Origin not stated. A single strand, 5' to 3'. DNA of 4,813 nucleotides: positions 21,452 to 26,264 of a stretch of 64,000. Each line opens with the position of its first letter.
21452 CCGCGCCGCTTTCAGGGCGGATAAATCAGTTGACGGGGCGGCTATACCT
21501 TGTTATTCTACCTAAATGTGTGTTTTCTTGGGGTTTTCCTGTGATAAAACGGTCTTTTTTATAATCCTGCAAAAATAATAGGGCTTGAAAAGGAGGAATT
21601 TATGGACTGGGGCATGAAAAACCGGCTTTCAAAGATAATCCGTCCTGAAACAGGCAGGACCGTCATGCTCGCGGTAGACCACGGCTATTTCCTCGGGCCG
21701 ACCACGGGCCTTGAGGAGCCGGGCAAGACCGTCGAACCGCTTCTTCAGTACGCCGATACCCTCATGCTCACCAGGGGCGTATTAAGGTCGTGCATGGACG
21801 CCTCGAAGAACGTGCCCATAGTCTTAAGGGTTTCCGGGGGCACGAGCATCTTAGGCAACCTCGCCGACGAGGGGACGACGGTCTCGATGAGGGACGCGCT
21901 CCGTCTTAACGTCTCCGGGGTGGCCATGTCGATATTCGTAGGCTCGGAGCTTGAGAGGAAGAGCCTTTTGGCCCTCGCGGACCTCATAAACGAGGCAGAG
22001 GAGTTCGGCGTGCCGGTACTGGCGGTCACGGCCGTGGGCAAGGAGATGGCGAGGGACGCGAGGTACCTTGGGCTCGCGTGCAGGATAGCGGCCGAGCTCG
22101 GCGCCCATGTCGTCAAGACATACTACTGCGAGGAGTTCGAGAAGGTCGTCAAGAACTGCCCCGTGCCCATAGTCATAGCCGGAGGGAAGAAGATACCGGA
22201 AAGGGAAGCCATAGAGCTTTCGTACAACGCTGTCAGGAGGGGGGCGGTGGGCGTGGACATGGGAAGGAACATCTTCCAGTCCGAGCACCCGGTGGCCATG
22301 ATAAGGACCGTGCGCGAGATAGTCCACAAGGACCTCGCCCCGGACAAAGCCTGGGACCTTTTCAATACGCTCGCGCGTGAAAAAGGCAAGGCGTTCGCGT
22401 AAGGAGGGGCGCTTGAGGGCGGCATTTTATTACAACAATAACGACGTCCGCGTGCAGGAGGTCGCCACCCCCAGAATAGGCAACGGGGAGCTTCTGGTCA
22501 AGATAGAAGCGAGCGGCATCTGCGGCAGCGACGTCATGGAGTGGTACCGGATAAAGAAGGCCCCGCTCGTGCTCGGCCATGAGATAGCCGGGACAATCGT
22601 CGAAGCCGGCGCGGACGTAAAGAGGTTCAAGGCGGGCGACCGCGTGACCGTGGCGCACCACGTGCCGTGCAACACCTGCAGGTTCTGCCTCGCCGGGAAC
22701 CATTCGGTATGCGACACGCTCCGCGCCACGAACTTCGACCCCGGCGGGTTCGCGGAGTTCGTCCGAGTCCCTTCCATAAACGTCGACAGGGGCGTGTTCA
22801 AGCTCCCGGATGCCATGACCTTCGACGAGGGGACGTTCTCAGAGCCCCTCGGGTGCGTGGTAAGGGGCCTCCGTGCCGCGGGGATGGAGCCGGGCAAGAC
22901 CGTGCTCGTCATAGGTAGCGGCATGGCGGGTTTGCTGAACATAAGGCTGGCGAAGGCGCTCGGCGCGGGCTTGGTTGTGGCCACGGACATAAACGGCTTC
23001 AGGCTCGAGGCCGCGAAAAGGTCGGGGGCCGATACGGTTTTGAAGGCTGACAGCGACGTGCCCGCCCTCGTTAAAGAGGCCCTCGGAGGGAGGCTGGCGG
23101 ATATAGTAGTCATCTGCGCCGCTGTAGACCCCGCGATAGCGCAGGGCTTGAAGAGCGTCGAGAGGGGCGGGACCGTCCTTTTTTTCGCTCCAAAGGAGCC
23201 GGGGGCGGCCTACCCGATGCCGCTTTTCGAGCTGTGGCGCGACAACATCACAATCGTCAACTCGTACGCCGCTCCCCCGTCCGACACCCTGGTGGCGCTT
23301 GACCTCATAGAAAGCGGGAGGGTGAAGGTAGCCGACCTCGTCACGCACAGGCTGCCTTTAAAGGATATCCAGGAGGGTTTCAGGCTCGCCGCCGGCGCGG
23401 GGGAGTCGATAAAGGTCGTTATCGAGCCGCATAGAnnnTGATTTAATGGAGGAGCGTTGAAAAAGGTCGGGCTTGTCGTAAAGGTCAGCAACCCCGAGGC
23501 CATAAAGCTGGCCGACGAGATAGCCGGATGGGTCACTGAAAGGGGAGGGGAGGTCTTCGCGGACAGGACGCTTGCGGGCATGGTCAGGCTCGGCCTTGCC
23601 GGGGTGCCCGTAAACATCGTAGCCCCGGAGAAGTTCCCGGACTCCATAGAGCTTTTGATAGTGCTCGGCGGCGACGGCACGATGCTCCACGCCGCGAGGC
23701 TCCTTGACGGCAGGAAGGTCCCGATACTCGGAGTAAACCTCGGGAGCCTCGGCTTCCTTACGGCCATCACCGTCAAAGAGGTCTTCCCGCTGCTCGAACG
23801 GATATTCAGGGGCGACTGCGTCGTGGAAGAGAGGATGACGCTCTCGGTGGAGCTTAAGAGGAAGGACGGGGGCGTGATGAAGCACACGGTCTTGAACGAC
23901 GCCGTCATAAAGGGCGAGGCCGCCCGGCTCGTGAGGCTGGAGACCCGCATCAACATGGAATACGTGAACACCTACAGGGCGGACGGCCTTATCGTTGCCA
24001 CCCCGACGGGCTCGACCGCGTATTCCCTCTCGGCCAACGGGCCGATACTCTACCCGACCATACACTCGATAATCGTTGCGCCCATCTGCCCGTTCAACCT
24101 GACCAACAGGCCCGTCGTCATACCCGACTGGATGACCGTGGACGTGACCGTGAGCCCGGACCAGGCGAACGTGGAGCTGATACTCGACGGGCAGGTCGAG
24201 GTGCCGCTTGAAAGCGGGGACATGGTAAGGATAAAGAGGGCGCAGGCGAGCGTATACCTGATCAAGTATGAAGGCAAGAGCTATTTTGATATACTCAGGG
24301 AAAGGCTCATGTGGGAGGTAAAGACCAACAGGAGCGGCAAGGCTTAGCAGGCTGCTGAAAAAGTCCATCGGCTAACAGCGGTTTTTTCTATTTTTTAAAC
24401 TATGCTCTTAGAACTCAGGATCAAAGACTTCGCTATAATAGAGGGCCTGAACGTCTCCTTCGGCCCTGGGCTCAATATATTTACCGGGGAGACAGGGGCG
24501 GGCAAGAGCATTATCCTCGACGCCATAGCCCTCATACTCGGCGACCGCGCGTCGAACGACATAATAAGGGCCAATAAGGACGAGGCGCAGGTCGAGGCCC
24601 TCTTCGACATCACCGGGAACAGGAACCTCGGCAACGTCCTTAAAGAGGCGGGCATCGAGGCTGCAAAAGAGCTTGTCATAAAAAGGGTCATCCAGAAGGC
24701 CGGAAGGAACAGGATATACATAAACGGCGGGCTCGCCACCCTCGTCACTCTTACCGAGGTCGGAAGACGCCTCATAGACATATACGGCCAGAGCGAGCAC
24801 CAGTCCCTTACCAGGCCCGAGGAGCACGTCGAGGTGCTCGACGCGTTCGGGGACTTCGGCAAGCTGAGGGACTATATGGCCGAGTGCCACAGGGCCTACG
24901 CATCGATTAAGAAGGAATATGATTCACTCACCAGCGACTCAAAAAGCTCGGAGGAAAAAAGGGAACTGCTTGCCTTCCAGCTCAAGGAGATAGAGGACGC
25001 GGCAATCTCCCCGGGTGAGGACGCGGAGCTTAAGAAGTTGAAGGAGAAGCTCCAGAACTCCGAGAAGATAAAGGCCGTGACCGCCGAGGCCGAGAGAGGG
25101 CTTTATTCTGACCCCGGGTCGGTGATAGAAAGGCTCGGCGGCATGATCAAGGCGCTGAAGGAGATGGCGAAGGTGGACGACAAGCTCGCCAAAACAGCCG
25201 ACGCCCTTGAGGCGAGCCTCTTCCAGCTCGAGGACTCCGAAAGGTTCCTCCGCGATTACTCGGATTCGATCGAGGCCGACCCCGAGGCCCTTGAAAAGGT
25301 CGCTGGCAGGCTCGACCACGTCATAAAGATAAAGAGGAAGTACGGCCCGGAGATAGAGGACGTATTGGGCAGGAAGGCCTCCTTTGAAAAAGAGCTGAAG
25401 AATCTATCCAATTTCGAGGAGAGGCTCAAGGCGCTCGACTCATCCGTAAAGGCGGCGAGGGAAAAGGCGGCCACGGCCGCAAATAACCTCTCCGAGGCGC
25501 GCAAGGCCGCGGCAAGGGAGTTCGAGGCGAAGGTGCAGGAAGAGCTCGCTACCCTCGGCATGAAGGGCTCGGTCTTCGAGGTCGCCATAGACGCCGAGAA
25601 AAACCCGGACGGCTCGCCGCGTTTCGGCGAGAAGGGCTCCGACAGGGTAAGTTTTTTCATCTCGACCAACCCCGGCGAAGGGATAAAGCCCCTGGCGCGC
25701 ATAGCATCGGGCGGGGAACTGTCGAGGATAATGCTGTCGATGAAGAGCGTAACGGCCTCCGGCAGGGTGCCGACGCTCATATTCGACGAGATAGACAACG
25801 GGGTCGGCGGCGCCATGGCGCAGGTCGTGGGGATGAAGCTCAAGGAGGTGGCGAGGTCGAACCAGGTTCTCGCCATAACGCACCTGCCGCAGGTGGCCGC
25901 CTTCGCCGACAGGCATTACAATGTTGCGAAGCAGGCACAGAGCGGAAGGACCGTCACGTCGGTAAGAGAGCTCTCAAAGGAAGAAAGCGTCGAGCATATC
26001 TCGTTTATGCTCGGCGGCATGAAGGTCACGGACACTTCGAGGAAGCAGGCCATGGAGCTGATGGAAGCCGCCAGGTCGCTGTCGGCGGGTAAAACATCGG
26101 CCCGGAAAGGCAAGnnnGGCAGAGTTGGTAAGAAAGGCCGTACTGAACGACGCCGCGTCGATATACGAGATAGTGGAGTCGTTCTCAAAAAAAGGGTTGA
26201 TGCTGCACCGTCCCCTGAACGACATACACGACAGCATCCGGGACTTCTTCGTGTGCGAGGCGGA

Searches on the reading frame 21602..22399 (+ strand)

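Call 65: search_protein_families(library=pfam, proteins=[window:21602-22399:+], max_evalue=0.00001)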
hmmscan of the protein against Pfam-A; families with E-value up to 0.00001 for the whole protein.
window:21602-22399:+ (266 aa): 1 family
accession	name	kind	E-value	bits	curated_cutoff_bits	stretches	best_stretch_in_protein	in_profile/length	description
PF01791.15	DeoC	-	3.7e-21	76.3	23.8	1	20-227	1-229/229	DeoC/LacD family aldolase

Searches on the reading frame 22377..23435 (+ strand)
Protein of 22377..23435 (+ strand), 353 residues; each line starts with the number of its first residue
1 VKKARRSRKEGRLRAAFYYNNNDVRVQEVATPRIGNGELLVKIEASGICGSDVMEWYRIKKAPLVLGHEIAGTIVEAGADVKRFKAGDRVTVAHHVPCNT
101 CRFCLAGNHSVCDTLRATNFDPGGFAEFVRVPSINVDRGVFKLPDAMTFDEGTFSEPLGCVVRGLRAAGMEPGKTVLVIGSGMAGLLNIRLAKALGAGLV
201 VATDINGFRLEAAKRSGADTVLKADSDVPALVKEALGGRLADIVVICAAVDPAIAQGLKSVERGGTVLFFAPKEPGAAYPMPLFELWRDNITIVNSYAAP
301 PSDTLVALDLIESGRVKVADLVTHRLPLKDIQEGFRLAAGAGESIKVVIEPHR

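Call 65: search_protein_families(library=pfam, proteins=[window:22377-23435:+], max_evalue=0.00001)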
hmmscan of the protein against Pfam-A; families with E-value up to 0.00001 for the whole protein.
window:22377-23435:+ (353 aa): 2 families
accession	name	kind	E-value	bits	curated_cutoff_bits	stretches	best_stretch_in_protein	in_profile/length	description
PF08240.17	ADH_N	-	9.9e-28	96.9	23.5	1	35-135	1-98/104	Alcohol dehydrogenase GroES-like domain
PF00107.32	ADH_zinc_N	-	1.9e-20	73.6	31.8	1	185-312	3-128/129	Zinc-binding dehydrogenase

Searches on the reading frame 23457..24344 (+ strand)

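Call 60: search_protein_families(library=pfam, proteins=[window:23457-24344:+], max_evalue=0.00001)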
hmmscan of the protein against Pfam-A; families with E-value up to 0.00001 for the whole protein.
window:23457-24344:+ (296 aa): 2 families
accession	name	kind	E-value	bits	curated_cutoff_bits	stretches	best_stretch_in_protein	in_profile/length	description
PF20143.4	NAD_kinase_C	-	3.1e-34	117.9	23.7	1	150-270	6-125/126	ATP-NAD kinase C-terminal domain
PF01513.26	NAD_kinase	-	6.8e-22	78.6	25.5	1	4-120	1-129/130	ATP-NAD kinase N-terminal domain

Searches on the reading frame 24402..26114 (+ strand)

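Call 60: search_protein_families(library=pfam, proteins=[window:24402-26114:+], max_evalue=0.00001)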
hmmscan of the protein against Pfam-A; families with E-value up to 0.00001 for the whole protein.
window:24402-26114:+ (571 aa): 2 families
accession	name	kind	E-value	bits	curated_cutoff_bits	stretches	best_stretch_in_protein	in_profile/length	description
PF02463.25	SMC_N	-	1.5e-17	64.3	40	1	2-513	2-216/220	RecF/RecN/SMC N terminal domain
PF13476.12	AAA_23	-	4.6e-12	47.4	27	1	4-221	1-197/201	AAA domain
